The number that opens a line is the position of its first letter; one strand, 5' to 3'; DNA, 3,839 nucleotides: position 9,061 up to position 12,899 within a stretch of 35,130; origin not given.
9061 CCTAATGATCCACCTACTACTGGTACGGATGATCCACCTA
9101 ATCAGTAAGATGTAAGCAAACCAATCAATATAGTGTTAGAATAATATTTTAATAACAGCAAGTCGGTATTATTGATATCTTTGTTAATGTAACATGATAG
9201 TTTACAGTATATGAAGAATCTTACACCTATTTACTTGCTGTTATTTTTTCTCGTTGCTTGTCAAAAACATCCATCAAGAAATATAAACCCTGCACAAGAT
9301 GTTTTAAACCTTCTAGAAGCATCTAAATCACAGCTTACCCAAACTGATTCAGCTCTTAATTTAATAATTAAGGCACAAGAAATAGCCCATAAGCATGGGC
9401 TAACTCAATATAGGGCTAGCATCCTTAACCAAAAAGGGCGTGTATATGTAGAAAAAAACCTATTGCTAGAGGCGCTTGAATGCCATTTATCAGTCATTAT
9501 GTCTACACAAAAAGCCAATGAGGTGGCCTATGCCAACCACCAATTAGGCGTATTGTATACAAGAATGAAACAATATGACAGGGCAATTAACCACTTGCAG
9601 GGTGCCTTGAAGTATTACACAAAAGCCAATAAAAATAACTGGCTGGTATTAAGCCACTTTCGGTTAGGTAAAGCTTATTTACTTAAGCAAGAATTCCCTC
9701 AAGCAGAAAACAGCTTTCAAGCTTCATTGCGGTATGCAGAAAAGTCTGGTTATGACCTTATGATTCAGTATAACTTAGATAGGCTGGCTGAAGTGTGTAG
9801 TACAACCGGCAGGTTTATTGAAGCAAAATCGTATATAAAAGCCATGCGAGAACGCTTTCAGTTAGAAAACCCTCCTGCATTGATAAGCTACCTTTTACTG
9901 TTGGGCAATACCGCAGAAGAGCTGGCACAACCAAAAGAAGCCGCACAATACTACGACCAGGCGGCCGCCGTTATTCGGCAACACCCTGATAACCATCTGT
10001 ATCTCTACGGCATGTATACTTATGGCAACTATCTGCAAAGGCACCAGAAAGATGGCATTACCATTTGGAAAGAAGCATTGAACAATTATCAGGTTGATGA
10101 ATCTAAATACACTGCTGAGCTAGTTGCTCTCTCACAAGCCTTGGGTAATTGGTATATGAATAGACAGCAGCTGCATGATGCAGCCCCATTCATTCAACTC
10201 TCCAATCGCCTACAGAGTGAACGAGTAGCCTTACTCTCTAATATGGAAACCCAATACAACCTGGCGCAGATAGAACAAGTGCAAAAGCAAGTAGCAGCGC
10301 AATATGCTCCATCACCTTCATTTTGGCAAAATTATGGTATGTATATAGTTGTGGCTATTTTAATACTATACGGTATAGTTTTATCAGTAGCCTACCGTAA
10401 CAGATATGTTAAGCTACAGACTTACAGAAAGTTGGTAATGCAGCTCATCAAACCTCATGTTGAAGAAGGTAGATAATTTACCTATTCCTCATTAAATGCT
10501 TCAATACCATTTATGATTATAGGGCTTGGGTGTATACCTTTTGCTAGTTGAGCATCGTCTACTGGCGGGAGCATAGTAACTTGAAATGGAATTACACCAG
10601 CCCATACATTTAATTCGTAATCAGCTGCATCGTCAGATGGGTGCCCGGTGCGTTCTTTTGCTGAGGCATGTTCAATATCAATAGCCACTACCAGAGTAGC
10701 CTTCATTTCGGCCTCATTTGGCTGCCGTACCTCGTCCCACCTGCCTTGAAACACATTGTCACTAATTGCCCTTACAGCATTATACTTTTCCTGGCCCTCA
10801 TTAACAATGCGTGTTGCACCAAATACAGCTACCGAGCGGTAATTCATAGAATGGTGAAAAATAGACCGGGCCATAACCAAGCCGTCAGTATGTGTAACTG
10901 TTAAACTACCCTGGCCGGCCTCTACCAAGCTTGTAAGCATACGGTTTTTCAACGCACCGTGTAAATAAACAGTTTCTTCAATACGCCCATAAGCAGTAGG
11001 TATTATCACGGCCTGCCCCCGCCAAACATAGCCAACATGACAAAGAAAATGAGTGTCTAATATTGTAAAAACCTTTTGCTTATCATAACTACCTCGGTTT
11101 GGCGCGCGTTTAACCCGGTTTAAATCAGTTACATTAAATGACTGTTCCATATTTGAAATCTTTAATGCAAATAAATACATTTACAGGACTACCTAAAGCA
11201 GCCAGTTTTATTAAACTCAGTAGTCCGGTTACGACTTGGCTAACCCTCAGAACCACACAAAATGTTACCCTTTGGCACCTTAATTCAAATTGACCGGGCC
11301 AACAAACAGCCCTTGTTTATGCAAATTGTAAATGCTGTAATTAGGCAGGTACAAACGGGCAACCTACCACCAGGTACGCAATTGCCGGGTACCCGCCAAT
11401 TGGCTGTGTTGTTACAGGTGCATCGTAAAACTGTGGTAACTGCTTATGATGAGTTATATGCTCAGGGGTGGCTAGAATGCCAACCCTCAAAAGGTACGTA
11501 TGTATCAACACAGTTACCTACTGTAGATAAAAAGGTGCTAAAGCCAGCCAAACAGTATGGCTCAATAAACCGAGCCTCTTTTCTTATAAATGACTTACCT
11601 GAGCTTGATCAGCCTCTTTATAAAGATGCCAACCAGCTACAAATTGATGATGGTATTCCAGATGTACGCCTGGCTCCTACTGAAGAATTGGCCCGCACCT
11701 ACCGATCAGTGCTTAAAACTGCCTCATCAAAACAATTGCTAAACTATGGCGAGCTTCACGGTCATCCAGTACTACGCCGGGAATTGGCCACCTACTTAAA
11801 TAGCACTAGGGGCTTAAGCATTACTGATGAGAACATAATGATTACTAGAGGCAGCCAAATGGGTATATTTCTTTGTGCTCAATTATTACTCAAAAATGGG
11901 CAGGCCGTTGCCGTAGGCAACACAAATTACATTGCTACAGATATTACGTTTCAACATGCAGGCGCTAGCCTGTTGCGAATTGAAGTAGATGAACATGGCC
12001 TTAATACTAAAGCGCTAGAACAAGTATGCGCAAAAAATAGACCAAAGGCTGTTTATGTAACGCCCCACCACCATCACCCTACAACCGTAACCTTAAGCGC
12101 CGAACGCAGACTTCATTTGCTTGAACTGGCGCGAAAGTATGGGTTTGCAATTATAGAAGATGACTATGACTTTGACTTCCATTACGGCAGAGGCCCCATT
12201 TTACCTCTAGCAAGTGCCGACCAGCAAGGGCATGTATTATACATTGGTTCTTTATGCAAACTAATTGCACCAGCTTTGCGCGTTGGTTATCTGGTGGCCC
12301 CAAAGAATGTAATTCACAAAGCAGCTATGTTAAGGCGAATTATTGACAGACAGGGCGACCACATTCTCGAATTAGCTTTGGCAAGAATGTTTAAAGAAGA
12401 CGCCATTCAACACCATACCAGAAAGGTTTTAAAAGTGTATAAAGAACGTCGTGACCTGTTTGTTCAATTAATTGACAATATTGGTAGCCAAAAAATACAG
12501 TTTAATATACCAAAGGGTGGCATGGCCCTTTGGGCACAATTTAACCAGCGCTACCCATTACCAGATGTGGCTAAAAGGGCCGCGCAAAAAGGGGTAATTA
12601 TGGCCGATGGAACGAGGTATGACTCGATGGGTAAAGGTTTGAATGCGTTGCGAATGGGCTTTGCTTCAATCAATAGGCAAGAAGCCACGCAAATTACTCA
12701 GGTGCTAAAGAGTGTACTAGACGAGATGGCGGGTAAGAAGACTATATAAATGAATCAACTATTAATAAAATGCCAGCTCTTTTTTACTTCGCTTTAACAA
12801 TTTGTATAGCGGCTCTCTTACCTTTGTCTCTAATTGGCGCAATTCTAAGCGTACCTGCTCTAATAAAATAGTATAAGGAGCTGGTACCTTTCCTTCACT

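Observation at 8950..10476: Small peptide gene paired with a kinase-less extracytoplasmic TPR 'sensor half'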

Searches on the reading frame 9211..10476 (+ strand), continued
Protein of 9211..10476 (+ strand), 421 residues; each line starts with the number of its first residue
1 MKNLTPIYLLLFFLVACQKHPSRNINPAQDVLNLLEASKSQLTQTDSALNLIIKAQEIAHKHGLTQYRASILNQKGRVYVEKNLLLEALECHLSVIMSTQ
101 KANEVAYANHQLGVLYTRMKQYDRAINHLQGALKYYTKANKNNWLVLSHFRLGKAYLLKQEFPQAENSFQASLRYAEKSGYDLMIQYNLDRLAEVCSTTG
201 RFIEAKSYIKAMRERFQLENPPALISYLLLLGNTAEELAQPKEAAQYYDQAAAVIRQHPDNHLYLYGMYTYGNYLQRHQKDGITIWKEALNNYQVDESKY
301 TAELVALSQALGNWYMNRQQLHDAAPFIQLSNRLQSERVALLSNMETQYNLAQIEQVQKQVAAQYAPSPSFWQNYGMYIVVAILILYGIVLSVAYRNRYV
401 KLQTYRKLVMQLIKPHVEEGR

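Call 61: fold_search(model_id=the predicted structure, library=pdb)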
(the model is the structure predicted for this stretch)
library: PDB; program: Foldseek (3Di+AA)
matches with E <= 10: 1463; with E <= 0.001: 228
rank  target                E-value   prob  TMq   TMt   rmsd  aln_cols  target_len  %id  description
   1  5a7d_H                3.2e-08  1.00  0.50  0.59   7.0       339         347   16  Tetrameric assembly of LGN with Inscuteable (released 2016-08-03)
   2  5a7d_B                3.4e-08  1.00  0.51  0.60   8.5       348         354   16  Tetrameric assembly of LGN with Inscuteable (released 2016-08-03)
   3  8chy                  4.5e-08  1.00  0.42  0.62   8.1       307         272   20  Crystal structure of an 8-repeat consensus TPR superhelix with Zinc. (released 2024-02-21)
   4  4a1s_B                1.0e-07  1.00  0.53  0.63   6.2       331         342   16  Crystallographic structure of the Pins:Insc complex (released 2012-03-28)
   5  5a7d_F                1.2e-07  1.00  0.51  0.61   6.9       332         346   16  Tetrameric assembly of LGN with Inscuteable (released 2016-08-03)
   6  5a7d_G                1.2e-07  1.00  0.52  0.62   8.9       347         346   16  Tetrameric assembly of LGN with Inscuteable (released 2016-08-03)
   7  4a1s_A                1.4e-07  1.00  0.53  0.62   7.8       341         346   16  Crystallographic structure of the Pins:Insc complex (released 2012-03-28)
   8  5a7d_D                1.4e-07  1.00  0.52  0.62   8.6       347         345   16  Tetrameric assembly of LGN with Inscuteable (released 2016-08-03)
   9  5a7d_E                1.5e-07  1.00  0.52  0.61   7.0       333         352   17  Tetrameric assembly of LGN with Inscuteable (released 2016-08-03)
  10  9qhb                  1.7e-07  1.00  0.46  0.68   6.6       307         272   19  Crystal structure of 16-repeat CTPR protein with eliminated coordination sites (released 2025-10-22)
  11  4wnd_A                1.9e-07  1.00  0.55  0.68   5.5       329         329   18  Crystal structure of the TPR domain of LGN in complex with Frmpd4/Preso1 at 1.5 Angstrom resolution (released 2015-09-16)
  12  4wne_A                1.9e-07  1.00  0.54  0.68   5.9       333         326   17  Crystal structure of the TPR domain of LGN in complex with Frmpd4/Preso1 at 2.0 Angstrom resolution (released 2015-09-16)
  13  3sf4_A                2.6e-07  1.00  0.52  0.60  11.9       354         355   18  Crystal structure of the complex between the conserved cell polarity proteins Inscuteable and LGN (released 2011-11-23)
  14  5a7d_C                2.7e-07  1.00  0.52  0.61   8.8       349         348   16  Tetrameric assembly of LGN with Inscuteable (released 2016-08-03)
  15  7ep7_A                2.9e-07  1.00  0.54  0.67   5.6       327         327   18  The complex structure of Gpsm2 and Whirlin (released 2022-05-04)
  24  3q15_B                7.4e-07  1.00  0.53  0.64   6.9       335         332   16  Crystal Structure of RapH complexed with Spo0F (released 2011-02-23)
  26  3q15_A                1.8e-06  1.00  0.52  0.59   7.2       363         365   15  Crystal Structure of RapH complexed with Spo0F (released 2011-02-23)
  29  8rst_A                4.4e-06  1.00  0.47  0.53   9.1       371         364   13  Rap from bacteriophage Phi3T in presence of pheromone SRGHTS (released 2024-07-24)
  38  6t46_C                1.1e-05  1.00  0.49  0.55   7.1       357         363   15  Structure of the Rap conjugation gene regulator of the plasmid pLS20 in complex with the Phr* peptide (released 2020-06-24)
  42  6t46_E                1.3e-05  1.00  0.50  0.56   7.1       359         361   15  Structure of the Rap conjugation gene regulator of the plasmid pLS20 in complex with the Phr* peptide (released 2020-06-24)
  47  6t46_A                2.1e-05  1.00  0.49  0.55   7.1       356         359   15  Structure of the Rap conjugation gene regulator of the plasmid pLS20 in complex with the Phr* peptide (released 2020-06-24)
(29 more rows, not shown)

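Call 71: search_protein_families(library=phrogs, proteins=[L006:441-1397:-, L006:2687-3085:-, L006:3087-4211:-, L006:5600-6085:-, L006:6187-6498:+, L006:6498-6875:+, L006:6997-7467:-, L006:10416-11282:+, L006:16084-16608:+, L006:16605-17309:+], max_evalue=0.001)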
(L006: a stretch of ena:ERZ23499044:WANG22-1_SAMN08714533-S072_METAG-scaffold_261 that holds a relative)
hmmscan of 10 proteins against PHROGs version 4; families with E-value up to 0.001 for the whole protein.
L006:441-1397:- (318 aa): 0 families

L006:2687-3085:- (132 aa): 1 family
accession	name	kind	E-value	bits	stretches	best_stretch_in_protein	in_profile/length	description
phrog_31579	-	unknown function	2.9e-18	66.7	1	1-130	1-122/122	-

L006:3087-4211:- (374 aa): 1 family
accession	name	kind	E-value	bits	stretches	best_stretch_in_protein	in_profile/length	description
phrog_30544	-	unknown function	3.8e-40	138.8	1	8-359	5-354/372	-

L006:5600-6085:- (161 aa): 5 families
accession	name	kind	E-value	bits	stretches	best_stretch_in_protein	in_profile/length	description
phrog_3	-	transcription regulation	3.4e-05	24.8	1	2-114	84-185/430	transcriptional repressor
phrog_8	-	transcription regulation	4.9e-05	23.9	1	6-121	161-251/346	transcriptional regulator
phrog_2328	-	transcription regulation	8.9e-05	23.3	1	4-76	13-84/128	transcriptional repressor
phrog_3642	-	DNA, RNA and nucleotide metabolism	0.00045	21.1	0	22-64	24-66/79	HTH DNA binding protein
phrog_6378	-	unknown function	0.00048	21.2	1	2-79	4-80/131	-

L006:6187-6498:+ (103 aa): 0 families

L006:6498-6875:+ (125 aa): 0 families

L006:6997-7467:- (156 aa): 0 families

L006:10416-11282:+ (288 aa): 14 families
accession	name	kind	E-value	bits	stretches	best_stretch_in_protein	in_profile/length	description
phrog_8763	-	tail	9.5e-29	101.1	1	112-287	590-747/1024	tail protein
phrog_1800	-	tail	2.1e-26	94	1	106-288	387-545/545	tail collar fiber protein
phrog_8469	-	tail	3.3e-25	90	1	99-287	114-300/303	tail fiber protein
phrog_2097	-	tail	4e-19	69.8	1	112-288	389-600/644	tail fiber protein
phrog_5795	-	tail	9.3e-18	64.9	1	64-287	358-541/968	tail protein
phrog_9116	-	tail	2.5e-10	40.8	1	111-204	61-163/455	tail protein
phrog_5717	-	tail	7.1e-10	38.8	1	168-283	1041-1144/1150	tail protein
phrog_6256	-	tail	3e-08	34.1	1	122-287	300-474/686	tail fiber protein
phrog_327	-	tail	6e-08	33.5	1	98-287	289-440/618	tail protein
phrog_24267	-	unknown function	6.1e-08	33.6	1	133-233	147-248/266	-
phrog_910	-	tail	1.8e-06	28.5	1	112-282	339-489/497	tail collar fiber protein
phrog_6465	-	tail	1.5e-05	25.7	1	174-286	174-277/281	tail protein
phrog_14307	-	unknown function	1.9e-05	25.4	1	109-198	48-130/137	-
phrog_3100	-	tail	0.00011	23.7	1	112-277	221-370/382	tail fiber protein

L006:16084-16608:+ (174 aa): 0 families

L006:16605-17309:+ (234 aa): 0 families

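Call 79: find_related_loci(query=A7, collection=metagenome_contigs, flank=8000)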
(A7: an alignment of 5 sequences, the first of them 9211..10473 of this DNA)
Query A7 (421 aa) in metagenome_contigs; peptide patterns used: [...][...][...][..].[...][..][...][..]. (x = any residue, [..] = any of these).
72 stretches matched a pattern; 2 encode a relative of the query (tblastn E <= 1e-3); 2 distinct loci.
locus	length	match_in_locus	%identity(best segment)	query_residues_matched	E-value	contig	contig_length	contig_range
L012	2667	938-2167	24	9-408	4e-26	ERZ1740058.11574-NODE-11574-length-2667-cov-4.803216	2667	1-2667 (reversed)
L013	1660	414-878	28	121-290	7e-6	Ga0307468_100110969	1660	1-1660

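Call 84: find_related_loci(query=A7, collection=viral_contigs, flank=8000)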
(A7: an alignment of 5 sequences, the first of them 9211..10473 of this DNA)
Query A7 (421 aa) in viral_contigs; peptide patterns used: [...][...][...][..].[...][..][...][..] (x = any residue, [..] = any of these).
55 stretches matched a pattern, but none encodes a relative of the query by tblastn (E <= 1e-3).

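Call 88: search_protein_families(library=pfam, proteins=[L006:11303-16078:+, L006:16084-16608:+, L006:16605-17309:+, L006:3087-4211:-, L006:441-1397:-], max_evalue=0.001)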
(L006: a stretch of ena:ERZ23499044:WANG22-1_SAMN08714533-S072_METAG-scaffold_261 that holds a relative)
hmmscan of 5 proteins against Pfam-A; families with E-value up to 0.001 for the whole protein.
L006:11303-16078:+ (1591 aa): 2 families
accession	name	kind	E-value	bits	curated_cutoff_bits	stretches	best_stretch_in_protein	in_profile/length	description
PF14414.12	WHH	-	1.4e-05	25.1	25.1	1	1537-1578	8-42/43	A nuclease of the HNH/ENDO VII superfamily with conserved WHH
PF12639.13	Colicin-DNase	-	0.00088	20.5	25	0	1529-1559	61-91/96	DNase/tRNase domain of colicin-like bacteriocin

L006:16084-16608:+ (174 aa): 0 families

L006:16605-17309:+ (234 aa): 0 families

L006:3087-4211:- (374 aa): 0 families

L006:441-1397:- (318 aa): 1 family
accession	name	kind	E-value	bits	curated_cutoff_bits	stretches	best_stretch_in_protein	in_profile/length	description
PF13936.12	HTH_38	-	0.00019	21.5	27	0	283-312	11-40/44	Helix-turn-helix domain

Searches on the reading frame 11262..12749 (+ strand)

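Call 4: search_protein_families(library=pfam, proteins=[window:11262-12749:+], max_evalue=0.1)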
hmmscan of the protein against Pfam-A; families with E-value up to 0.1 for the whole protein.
window:11262-12749:+ (495 aa): 4 families
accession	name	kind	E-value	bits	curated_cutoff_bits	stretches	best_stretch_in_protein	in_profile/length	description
PF00155.27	Aminotran_1_2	-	7e-26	91.7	19.7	1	149-478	28-357/361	Aminotransferase class I and II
PF00392.27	GntR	-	9.4e-12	44.9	27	1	21-81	4-64/64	Bacterial regulatory proteins, gntR family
PF12897.13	Asp_aminotransf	-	0.025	13.8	27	1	157-301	60-214/421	Aspartate amino-transferase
PF13730.12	HTH_36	-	0.073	13.3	25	0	40-71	24-55/55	Helix-turn-helix domain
